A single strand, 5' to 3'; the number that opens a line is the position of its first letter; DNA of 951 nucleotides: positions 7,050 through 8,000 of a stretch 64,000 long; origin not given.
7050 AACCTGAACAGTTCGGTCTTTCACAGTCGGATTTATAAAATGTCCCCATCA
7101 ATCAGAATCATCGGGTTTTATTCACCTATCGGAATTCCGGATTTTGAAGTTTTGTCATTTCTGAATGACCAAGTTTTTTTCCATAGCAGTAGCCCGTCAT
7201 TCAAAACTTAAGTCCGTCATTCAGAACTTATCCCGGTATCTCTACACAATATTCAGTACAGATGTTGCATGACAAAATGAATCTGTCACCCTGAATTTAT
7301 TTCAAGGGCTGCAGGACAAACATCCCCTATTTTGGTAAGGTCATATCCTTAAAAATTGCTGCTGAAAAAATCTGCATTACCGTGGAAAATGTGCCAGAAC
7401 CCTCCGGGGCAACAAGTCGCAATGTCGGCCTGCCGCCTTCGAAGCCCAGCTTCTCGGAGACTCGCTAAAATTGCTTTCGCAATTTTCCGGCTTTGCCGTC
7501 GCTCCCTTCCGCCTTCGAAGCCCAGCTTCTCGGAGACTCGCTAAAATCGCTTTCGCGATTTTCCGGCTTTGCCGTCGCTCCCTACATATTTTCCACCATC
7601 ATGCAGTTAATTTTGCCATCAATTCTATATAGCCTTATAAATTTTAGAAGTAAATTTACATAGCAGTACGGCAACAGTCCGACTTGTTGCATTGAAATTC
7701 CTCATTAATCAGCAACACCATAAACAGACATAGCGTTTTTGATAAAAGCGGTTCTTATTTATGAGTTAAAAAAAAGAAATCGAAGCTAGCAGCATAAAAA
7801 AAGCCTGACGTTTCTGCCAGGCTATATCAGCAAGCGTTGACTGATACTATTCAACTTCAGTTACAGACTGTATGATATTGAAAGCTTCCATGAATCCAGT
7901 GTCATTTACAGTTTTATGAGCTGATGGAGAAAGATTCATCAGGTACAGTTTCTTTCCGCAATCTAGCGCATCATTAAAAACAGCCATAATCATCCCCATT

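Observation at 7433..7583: Dispersed 76-78 bp hairpin module with compensatory stem changes (5 copies, 3 loci)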

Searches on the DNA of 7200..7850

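Call 20: search_rna_families(source=window, start=7200, end=7850, threshold=evalue, max_evalue=10)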
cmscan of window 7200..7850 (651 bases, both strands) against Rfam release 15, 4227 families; matches with E-value up to 10: 4.
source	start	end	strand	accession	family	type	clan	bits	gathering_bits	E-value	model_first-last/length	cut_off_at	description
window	7729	7780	-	RF02597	shuA_thermo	Cis-reg; thermoregulator;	-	19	58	5.6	1-32/32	no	shuA/chuA 5' UTR thermoregulator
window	7539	7563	+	RF01328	CRISPR-DR17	Gene; CRISPR;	CL00014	17.5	42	2.5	1-25/25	no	CRISPR RNA direct repeat element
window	7799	7825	-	RF01519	CC0196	Gene; sRNA;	-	13.5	35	2.4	32-58/58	no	Caulobacter sRNA CC0196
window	7453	7663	-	RF02778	FdoG1_thermometer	Cis-reg; thermoregulator;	-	12.8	50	1.2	1-193/193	no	FdoG-1 5' UTR thermometer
